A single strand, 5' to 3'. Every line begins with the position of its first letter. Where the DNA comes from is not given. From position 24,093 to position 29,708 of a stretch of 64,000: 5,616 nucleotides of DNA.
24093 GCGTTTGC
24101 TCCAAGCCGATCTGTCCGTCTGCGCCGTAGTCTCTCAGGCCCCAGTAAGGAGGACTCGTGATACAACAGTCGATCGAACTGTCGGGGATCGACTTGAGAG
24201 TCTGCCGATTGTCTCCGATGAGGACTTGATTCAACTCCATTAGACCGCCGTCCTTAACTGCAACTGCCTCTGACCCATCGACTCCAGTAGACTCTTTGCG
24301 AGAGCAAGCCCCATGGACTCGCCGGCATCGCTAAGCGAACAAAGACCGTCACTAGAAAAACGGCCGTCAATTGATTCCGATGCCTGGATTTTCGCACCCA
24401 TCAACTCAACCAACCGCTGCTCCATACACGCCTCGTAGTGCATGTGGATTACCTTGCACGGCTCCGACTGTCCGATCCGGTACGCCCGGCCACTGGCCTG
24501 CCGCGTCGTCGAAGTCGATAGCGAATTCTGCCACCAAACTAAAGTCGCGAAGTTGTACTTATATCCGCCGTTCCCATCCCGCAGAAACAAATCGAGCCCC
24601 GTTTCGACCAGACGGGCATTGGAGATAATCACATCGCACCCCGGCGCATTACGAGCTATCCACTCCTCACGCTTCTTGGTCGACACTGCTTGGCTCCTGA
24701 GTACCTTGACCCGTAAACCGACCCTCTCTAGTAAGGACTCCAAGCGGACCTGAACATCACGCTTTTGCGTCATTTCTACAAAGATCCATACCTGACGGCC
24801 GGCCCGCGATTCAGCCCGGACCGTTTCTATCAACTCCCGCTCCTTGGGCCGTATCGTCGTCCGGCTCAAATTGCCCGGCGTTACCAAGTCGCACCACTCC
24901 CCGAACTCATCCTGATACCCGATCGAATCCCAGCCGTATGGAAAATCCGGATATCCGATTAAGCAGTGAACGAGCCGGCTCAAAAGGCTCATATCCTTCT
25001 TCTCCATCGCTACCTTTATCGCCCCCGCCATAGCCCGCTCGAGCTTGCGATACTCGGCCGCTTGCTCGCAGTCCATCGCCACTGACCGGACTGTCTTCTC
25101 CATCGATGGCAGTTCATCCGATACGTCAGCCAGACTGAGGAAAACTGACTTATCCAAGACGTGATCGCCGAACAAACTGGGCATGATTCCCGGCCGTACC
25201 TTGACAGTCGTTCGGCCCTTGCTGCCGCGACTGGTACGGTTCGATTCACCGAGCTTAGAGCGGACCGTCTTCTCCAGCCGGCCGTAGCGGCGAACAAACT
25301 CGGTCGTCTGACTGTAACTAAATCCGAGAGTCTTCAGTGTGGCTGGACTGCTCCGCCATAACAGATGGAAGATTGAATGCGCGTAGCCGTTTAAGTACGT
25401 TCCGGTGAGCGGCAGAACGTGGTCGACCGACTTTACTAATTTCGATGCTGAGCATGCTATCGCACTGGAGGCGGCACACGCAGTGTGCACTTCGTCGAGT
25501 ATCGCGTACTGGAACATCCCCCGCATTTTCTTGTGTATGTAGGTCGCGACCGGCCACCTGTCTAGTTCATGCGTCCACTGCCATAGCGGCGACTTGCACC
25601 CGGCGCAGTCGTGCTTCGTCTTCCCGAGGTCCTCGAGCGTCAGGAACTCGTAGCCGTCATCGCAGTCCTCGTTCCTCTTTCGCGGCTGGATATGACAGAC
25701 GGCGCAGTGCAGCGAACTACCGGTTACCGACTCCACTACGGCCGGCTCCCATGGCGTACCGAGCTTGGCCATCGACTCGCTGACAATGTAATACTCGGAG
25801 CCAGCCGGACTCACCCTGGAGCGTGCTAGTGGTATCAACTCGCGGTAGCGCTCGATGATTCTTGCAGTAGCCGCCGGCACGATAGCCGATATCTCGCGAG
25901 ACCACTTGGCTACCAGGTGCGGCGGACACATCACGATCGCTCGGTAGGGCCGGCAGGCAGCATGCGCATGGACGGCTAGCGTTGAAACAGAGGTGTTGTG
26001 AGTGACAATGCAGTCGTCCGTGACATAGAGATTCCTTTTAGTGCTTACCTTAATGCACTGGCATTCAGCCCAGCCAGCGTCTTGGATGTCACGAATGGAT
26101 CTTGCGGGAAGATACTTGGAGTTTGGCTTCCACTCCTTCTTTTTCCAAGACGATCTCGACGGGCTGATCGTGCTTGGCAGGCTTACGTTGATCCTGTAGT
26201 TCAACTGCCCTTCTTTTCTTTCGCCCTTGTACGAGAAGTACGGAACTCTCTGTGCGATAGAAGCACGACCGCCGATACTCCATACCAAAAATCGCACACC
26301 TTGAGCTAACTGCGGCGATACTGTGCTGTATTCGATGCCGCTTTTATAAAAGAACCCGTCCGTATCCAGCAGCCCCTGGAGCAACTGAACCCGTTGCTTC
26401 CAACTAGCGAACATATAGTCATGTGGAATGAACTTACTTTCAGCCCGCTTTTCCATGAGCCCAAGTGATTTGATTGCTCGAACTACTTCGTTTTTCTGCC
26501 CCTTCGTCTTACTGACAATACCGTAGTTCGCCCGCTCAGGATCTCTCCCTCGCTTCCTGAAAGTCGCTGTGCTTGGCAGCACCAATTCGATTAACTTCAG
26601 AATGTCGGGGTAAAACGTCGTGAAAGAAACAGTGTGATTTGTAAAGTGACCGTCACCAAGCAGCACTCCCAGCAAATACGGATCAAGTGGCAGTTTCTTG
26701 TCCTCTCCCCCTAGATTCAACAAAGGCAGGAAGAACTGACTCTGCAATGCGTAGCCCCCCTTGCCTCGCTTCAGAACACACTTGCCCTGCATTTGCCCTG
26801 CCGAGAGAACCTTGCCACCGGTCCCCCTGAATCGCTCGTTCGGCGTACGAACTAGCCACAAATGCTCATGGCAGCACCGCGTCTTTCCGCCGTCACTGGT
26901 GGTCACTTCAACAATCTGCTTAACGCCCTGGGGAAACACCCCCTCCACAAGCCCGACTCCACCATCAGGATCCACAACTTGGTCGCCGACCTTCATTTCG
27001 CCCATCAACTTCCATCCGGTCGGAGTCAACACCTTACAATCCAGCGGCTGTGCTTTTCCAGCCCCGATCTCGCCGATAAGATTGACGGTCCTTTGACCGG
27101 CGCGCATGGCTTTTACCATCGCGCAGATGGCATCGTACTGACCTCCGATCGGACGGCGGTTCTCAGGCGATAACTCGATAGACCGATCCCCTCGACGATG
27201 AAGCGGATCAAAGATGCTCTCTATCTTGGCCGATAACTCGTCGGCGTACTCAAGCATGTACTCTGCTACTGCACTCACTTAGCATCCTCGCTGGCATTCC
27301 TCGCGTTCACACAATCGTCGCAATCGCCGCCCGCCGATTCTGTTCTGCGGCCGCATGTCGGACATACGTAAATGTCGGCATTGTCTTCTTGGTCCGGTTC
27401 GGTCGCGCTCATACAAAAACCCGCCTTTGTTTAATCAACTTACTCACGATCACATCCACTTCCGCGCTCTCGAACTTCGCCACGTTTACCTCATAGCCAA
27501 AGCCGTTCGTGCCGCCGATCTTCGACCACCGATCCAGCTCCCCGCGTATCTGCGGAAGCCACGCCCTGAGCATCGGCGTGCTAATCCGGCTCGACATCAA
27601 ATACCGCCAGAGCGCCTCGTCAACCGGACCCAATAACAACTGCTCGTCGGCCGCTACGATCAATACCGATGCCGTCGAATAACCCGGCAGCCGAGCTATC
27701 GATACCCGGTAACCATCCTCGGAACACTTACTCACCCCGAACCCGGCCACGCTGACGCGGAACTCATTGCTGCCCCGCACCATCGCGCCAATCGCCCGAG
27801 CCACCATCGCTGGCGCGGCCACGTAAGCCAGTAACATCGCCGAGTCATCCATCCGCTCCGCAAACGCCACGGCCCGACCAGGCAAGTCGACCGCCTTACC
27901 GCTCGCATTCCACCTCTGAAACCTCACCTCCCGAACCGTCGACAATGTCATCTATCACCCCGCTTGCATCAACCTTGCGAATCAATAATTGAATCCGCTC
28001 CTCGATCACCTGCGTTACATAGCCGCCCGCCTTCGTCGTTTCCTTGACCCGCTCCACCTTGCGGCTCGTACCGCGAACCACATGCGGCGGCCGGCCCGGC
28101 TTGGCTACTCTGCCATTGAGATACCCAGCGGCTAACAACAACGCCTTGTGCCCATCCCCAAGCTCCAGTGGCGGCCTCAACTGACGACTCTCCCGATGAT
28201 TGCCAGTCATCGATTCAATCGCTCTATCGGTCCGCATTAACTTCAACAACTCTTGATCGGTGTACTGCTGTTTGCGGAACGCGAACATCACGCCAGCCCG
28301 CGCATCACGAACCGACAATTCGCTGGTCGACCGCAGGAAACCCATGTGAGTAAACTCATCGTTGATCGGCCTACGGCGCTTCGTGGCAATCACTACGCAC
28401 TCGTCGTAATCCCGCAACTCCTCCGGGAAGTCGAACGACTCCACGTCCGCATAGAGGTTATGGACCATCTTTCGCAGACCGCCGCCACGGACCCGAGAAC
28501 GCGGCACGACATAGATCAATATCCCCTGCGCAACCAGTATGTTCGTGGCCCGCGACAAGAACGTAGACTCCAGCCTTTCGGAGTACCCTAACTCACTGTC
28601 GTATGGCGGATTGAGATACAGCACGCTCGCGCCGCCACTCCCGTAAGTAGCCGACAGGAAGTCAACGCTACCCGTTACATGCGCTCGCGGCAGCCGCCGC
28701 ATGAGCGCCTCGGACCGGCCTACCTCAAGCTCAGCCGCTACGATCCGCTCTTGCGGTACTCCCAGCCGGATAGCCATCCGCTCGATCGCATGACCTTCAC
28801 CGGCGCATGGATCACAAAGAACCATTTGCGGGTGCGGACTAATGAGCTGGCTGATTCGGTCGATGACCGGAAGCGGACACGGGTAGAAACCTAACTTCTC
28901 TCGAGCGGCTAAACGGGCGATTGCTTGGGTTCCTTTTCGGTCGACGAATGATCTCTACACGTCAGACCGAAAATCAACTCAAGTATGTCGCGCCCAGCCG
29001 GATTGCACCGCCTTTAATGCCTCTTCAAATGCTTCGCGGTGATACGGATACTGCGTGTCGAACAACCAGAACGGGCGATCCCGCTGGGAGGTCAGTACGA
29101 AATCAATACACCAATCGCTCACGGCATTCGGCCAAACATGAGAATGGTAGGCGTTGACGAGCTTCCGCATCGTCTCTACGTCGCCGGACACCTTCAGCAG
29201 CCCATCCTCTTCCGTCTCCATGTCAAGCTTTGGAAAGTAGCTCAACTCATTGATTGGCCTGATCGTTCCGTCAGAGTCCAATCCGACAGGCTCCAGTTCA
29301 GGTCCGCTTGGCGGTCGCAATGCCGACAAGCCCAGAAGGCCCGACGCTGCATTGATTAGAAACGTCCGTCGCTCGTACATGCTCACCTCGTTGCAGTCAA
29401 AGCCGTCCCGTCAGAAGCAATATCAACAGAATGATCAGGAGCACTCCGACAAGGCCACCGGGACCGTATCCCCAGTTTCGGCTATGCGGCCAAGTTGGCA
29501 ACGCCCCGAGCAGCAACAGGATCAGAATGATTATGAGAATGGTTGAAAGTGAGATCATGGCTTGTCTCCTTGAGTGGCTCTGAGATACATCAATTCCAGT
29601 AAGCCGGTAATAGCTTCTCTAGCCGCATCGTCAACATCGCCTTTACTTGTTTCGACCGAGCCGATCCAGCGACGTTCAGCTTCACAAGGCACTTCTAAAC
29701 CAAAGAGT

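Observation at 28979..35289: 6-kb island of about 15 exported or membrane proteins headed by a cytoplasmic-looking subtilase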

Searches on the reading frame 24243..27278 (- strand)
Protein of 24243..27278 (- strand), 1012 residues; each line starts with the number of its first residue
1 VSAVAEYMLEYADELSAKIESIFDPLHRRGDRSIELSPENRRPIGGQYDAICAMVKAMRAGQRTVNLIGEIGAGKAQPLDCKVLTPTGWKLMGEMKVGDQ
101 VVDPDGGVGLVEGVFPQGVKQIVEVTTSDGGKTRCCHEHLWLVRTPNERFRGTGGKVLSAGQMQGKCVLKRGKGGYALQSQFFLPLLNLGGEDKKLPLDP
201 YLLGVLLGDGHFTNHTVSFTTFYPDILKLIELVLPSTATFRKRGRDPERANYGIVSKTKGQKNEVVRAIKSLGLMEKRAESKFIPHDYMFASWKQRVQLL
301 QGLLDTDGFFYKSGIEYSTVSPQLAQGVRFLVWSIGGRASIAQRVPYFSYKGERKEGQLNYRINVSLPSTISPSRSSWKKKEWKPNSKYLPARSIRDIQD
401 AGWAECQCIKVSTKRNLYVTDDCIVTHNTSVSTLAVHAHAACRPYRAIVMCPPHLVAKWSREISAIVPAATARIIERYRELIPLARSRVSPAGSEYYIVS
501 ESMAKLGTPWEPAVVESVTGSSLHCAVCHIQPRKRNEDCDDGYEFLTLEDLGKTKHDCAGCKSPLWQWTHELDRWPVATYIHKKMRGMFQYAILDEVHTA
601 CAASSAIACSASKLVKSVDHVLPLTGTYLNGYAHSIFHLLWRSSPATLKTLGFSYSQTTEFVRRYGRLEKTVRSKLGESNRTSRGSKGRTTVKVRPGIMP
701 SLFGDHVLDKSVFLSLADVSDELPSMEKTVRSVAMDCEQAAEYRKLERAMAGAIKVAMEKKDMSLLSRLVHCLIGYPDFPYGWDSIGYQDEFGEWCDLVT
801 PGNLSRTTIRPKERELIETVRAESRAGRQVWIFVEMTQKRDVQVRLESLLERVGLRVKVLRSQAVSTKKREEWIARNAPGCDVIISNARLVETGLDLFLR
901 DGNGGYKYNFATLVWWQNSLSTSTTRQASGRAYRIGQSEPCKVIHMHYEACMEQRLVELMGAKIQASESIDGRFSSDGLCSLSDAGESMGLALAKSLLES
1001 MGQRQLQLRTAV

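Call 10: search_protein_families(library=phrogs, proteins=[window:24243-27278:-], max_evalue=0.01)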
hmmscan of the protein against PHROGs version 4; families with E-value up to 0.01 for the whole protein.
window:24243-27278:- (1012 aa): 8 families
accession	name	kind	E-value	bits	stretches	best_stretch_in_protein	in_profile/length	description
phrog_19299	-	head and packaging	1.1e-29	104.4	1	65-431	21-388/702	terminase large subunit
phrog_510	-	DNA, RNA and nucleotide metabolism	4.6e-25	89.4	1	53-323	382-637/667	DNA primase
phrog_36964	-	head and packaging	9.1e-21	74.6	1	54-450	71-456/890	terminase large subunit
phrog_62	-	DNA, RNA and nucleotide metabolism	4e-19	68.6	1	388-971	690-1133/1881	DNA helicase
phrog_15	-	head and packaging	7e-18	65.3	1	63-310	66-308/1330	terminase large subunit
phrog_50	-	DNA, RNA and nucleotide metabolism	2.2e-16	61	1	55-207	67-211/570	DnaC-like helicase loader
phrog_30356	-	DNA, RNA and nucleotide metabolism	0.0002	20.5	1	80-341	389-634/823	helicase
phrog_4645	-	DNA, RNA and nucleotide metabolism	0.0071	16.5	0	201-315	111-225/308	endonuclease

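Call 17: find_related_loci(query=window:24243-27278:-, collection=viral_contigs, flank=10000)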
Query window:24243-27278:- (1012 aa) in viral_contigs; peptide patterns used: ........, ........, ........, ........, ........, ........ (x = any residue, [..] = any of these).
4 stretches matched a pattern; 3 encode a relative of the query (tblastn E <= 1e-3); 3 distinct loci.
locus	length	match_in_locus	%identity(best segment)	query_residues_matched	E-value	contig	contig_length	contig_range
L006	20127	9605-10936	34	8-463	5e-70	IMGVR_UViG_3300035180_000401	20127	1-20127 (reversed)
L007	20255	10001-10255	42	260-344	6e-15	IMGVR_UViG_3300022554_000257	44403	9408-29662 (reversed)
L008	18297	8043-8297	42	260-344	6e-15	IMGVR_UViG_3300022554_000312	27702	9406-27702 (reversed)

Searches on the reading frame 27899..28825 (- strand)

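Call 7: search_protein_families(library=pfam, proteins=[window:27899-28825:-], max_evalue=0.1)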
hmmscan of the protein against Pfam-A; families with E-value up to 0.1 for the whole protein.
window:27899-28825:- (309 aa): 2 families
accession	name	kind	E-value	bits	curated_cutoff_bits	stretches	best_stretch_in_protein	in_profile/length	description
PF19587.5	DUF6094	-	4.9e-09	35.8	22.8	1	3-155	162-311/344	Uncharacterised methyltransferase family (DUF6094)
PF05175.20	MTS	-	0.064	13.3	23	0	66-110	99-143/170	Methyltransferase small domain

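Call 10: search_protein_families(library=phrogs, proteins=[window:27899-28825:-], max_evalue=0.01)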
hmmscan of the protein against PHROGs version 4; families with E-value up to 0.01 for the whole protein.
window:27899-28825:- (309 aa): 1 family
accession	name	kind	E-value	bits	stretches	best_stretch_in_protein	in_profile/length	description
phrog_9133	-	unknown function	0.00067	18.6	1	3-127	759-879/1259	-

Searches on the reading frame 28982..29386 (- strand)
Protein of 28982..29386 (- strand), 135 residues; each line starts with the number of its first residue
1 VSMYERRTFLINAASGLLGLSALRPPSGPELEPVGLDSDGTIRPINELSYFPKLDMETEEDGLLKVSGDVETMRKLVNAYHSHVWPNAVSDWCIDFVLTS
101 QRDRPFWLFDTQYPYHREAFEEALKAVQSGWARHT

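Call 7: search_protein_families(library=pfam, proteins=[window:28982-29386:-], max_evalue=0.1)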
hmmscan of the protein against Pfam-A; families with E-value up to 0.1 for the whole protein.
window:28982-29386:- (135 aa): 1 family
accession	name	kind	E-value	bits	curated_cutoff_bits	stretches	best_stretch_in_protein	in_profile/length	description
PF09222.16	Fim-adh_lectin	-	0.07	13.1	25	0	57-97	75-113/171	Fimbrial adhesin F17-AG, lectin domain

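Call 10: search_protein_families(library=phrogs, proteins=[window:28982-29386:-], max_evalue=0.01)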
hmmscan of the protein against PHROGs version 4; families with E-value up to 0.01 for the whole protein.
window:28982-29386:- (135 aa): 0 families

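Call 84: search_protein_families(library=padloc, proteins=[window:28982-29386:-], max_evalue=0.01)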
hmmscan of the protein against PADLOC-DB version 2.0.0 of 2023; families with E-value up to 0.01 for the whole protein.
window:28982-29386:- (135 aa): 0 families

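Call 85: search_protein_families(library=ncbifam, proteins=[window:28982-29386:-], max_evalue=0.01)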
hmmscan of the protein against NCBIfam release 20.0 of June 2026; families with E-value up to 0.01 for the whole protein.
window:28982-29386:- (135 aa): 0 families

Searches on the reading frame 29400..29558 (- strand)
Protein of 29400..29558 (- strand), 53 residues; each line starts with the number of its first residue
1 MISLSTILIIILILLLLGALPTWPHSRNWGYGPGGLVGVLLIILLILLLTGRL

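Call 7: search_protein_families(library=pfam, proteins=[window:29400-29558:-], max_evalue=0.1)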
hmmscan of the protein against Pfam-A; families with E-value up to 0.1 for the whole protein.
window:29400-29558:- (53 aa): 1 family
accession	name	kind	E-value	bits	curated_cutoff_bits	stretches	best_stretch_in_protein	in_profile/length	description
PF11752.14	DUF3309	-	1.1e-23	83.6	22.3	1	4-53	1-50/50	Protein of unknown function (DUF3309)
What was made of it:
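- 29397..29558 (-): g14: DUF3309 2-TM peptide, 53 aa. Pfam E 1e-23 (call 7).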

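Call 10: search_protein_families(library=phrogs, proteins=[window:29400-29558:-], max_evalue=0.01)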
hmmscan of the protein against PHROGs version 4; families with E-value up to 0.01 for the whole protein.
window:29400-29558:- (53 aa): 0 families
